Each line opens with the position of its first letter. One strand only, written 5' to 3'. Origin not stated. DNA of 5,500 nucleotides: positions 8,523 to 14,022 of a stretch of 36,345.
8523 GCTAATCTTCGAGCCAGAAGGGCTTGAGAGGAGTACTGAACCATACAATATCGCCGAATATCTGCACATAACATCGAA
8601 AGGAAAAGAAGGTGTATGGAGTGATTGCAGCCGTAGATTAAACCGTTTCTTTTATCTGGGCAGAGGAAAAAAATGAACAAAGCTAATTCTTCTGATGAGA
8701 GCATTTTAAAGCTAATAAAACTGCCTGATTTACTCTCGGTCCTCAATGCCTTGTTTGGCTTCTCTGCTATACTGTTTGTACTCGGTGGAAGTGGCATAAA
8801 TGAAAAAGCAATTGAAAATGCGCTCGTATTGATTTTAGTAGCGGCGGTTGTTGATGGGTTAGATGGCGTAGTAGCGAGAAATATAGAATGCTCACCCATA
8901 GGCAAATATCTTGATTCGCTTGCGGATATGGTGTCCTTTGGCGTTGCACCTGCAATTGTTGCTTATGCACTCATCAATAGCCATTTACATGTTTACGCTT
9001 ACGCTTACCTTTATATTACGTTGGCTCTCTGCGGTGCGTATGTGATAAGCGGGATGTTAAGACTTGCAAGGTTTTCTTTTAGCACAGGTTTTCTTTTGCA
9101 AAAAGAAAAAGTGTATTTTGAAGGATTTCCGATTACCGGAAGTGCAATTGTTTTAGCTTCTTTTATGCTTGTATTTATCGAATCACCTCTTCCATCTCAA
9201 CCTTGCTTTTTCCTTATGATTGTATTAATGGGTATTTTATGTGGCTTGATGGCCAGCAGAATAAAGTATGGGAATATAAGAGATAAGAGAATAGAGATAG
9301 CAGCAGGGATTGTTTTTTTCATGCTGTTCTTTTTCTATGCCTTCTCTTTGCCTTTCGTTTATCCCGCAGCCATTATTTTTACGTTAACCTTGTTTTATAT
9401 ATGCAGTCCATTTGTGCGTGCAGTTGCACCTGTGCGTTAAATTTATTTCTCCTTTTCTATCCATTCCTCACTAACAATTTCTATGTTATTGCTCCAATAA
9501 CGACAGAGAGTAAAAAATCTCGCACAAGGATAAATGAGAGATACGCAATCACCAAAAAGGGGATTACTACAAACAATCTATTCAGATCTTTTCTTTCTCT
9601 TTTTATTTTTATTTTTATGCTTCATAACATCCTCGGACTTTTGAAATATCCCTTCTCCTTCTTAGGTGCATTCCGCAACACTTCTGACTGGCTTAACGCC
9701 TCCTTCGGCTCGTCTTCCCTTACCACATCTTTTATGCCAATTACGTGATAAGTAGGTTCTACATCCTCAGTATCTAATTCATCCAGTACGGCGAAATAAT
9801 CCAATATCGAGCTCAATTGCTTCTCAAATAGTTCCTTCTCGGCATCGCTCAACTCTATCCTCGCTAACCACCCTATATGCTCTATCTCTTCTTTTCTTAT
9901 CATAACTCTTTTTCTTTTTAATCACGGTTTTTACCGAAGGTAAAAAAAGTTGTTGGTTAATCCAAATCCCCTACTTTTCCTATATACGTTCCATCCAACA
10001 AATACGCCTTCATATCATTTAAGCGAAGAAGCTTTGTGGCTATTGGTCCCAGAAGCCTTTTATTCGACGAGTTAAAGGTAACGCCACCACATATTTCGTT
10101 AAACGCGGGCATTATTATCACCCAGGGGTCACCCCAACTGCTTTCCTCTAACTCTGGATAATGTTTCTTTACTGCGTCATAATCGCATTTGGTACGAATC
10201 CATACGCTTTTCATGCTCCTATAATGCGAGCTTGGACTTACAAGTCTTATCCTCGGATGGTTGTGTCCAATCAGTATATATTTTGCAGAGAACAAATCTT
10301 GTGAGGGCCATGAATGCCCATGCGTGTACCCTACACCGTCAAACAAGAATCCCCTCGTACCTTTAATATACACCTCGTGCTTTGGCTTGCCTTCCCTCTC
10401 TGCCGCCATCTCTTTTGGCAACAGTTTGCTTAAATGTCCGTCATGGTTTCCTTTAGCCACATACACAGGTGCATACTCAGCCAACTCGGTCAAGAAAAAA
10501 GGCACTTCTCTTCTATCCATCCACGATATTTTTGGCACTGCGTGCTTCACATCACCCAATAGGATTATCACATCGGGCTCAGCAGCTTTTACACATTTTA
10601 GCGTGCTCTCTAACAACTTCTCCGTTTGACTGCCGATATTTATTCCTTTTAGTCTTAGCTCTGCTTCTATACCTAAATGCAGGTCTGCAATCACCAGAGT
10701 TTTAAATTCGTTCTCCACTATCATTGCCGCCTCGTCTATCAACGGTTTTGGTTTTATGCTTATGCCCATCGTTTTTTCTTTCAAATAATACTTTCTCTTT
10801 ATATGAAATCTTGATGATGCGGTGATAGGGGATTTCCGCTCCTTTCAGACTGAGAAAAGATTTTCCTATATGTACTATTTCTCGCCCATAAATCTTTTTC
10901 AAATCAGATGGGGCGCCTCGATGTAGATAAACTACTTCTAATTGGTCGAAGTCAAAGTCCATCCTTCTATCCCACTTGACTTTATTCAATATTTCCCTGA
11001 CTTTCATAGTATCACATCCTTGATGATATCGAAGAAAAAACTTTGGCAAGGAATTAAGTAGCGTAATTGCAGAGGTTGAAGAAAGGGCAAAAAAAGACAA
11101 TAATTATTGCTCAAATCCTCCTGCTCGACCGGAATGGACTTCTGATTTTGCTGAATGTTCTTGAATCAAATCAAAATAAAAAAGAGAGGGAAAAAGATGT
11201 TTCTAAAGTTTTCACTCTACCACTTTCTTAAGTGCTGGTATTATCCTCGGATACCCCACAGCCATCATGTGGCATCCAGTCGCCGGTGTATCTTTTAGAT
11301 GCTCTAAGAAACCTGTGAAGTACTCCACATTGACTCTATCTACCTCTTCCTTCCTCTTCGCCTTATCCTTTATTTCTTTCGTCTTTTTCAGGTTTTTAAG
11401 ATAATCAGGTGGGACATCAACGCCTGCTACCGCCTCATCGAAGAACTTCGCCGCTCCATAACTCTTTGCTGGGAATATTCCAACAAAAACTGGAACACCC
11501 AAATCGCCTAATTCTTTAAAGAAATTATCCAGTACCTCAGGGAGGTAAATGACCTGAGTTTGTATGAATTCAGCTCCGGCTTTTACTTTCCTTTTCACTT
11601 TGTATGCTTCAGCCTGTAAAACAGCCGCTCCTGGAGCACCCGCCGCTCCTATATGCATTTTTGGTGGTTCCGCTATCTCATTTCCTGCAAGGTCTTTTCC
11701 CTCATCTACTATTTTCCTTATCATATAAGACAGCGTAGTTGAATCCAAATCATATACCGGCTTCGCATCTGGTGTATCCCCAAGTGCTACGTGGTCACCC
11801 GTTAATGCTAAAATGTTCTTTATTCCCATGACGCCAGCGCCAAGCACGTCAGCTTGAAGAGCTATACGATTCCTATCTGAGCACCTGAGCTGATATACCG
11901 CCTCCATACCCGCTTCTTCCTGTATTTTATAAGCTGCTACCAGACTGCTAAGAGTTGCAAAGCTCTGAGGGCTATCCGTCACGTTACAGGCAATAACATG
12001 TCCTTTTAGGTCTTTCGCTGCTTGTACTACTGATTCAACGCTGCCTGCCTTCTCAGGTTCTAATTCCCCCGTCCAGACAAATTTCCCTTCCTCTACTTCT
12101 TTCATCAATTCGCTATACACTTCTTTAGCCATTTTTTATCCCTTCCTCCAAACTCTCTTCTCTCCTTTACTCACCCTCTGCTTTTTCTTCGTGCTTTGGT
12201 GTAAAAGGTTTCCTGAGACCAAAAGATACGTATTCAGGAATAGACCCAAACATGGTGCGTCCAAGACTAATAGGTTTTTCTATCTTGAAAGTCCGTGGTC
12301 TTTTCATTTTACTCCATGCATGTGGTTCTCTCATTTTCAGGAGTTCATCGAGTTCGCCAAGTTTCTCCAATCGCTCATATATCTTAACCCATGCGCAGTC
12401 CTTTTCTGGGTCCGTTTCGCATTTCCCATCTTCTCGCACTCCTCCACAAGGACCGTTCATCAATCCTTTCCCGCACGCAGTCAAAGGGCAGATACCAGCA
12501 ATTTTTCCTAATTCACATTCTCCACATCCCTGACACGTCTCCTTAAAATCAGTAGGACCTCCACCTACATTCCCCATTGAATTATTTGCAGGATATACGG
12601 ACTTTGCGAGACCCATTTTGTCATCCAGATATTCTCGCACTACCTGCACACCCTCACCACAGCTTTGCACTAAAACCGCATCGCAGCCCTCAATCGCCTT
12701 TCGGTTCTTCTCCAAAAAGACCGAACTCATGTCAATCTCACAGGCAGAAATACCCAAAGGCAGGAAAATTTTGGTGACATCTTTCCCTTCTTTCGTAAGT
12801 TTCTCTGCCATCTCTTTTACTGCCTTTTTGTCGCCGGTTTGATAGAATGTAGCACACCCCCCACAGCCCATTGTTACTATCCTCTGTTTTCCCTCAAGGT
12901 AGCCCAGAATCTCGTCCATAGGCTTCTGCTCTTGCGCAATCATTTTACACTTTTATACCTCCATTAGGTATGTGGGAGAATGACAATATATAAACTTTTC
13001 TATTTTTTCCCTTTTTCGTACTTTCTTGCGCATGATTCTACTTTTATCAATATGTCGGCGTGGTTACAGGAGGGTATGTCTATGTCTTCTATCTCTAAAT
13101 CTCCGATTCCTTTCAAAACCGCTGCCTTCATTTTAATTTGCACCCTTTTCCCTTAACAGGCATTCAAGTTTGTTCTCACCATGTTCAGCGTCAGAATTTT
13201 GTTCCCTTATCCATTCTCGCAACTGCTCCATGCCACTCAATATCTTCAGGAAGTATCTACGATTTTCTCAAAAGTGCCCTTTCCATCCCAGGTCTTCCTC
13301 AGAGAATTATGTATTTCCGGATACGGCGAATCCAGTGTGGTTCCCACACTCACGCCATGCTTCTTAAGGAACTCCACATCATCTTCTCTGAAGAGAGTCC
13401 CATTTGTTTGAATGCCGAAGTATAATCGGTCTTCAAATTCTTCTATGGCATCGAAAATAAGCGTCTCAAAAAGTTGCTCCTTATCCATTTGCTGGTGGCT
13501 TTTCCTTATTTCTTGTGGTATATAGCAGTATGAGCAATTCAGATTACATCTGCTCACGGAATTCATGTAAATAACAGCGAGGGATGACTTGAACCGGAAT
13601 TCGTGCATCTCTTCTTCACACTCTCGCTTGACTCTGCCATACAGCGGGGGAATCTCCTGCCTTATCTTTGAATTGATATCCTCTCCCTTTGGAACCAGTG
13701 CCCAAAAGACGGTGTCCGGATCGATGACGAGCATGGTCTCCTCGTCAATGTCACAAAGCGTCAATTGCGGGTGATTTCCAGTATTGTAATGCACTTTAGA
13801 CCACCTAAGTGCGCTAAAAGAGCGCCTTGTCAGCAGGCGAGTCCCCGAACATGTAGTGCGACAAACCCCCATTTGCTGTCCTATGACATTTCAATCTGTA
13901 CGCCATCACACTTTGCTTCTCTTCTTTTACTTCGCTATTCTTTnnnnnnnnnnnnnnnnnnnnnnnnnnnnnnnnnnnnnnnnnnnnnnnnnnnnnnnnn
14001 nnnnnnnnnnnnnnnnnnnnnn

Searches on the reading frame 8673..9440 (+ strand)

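Call 9: search_protein_families(library=pfam, proteins=[window:8673-9440:+], max_evalue=0.001)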
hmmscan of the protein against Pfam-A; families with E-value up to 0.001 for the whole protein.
window:8673-9440:+ (255 aa): 1 family
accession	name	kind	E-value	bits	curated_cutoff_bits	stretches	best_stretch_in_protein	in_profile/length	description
PF01066.26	CDP-OH_P_transf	-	6.1e-16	59.6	22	1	17-179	3-138/152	CDP-alcohol phosphatidyltransferase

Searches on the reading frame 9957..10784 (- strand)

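Call 9: search_protein_families(library=pfam, proteins=[window:9957-10784:-], max_evalue=0.001)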
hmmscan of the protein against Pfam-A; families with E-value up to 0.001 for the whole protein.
window:9957-10784:- (275 aa): 2 families
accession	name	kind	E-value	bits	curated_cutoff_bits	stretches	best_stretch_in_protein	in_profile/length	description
PF00149.33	Metallophos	-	5.5e-10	40.4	21.5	1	28-213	2-161/191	Calcineurin-like phosphoesterase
PF12850.12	Metallophos_2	-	1.6e-06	28.7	27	1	29-176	3-117/154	Calcineurin-like phosphoesterase superfamily domain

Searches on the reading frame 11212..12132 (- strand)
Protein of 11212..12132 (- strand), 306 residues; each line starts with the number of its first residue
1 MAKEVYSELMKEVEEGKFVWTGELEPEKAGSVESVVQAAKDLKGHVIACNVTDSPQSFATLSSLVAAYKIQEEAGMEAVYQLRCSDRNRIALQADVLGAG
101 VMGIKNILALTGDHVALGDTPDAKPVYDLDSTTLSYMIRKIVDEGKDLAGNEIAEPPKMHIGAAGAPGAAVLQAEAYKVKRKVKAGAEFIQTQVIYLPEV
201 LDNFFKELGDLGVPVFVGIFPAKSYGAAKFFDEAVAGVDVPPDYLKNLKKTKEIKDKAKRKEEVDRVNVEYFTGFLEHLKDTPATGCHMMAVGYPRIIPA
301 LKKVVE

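Call 9: search_protein_families(library=pfam, proteins=[window:11212-12132:-], max_evalue=0.001)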
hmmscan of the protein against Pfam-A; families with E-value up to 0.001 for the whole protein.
window:11212-12132:- (306 aa): 1 family
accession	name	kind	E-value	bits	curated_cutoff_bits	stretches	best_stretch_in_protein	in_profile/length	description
PF02219.23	MTHFR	-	1.6e-34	120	24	1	11-292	4-273/287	Methylenetetrahydrofolate reductase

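Call 82: list_cluster_members(proteins=[window:11212-12132:-, window:6815-8410:+, window:19600-20646:-, window:20967-21650:-, window:21647-23155:-, window:2997-4862:+, window:18665-19597:-])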
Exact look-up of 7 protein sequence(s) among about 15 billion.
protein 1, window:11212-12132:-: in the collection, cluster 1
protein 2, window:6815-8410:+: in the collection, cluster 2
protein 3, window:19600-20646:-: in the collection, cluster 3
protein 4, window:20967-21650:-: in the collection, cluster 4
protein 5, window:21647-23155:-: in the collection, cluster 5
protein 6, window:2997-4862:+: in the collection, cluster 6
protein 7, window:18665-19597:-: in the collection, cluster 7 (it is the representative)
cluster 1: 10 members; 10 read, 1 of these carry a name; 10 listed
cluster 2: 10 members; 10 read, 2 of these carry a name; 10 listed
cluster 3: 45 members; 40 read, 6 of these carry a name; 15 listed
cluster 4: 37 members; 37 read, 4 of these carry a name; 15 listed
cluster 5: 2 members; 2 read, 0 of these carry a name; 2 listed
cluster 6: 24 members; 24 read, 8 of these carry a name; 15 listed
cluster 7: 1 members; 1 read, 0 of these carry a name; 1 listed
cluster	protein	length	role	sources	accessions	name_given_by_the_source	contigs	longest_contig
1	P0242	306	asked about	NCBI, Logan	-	-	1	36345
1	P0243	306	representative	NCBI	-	-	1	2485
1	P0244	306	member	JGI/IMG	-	methylenetetrahydrofolate reductase (NADPH)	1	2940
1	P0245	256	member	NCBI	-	-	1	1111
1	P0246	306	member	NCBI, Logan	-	-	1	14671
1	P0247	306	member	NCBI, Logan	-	-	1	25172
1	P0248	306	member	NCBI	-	-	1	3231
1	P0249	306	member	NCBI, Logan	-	-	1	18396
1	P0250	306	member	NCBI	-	-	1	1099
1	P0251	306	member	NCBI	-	-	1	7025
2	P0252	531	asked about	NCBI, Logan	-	-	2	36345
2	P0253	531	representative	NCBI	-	-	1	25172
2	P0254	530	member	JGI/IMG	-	asparagine synthase (glutamine-hydrolysing)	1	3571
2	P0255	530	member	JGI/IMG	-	asparagine synthase (glutamine-hydrolysing)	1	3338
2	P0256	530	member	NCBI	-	-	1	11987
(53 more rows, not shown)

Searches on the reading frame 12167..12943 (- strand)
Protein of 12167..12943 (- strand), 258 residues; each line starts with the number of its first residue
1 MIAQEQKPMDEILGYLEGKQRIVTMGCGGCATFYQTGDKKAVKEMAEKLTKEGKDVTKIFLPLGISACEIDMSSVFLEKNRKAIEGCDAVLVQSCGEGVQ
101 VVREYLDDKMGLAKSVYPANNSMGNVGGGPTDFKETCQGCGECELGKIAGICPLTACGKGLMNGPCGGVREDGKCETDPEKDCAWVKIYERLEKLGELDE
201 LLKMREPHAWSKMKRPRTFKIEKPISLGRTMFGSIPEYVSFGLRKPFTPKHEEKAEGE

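Call 9: search_protein_families(library=pfam, proteins=[window:12167-12943:-], max_evalue=0.001)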
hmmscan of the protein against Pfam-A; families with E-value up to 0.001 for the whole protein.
window:12167-12943:- (258 aa): 1 family
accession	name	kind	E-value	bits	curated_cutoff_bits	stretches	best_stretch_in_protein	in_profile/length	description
PF12225.13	DUF5981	-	6.4e-29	99.9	23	1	131-211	16-95/95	Methylene-tetrahydrofolate reductase C terminal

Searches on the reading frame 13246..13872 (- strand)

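Call 10: search_protein_families(library=pfam, proteins=[window:13246-13872:-], max_evalue=0.001)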
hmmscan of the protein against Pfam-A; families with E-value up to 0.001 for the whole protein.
window:13246-13872:- (208 aa): 1 family
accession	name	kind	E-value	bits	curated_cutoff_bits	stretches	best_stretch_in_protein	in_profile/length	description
PF04055.27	Radical_SAM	-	1.4e-12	48.6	29.5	1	142-206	73-131/166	Radical SAM superfamily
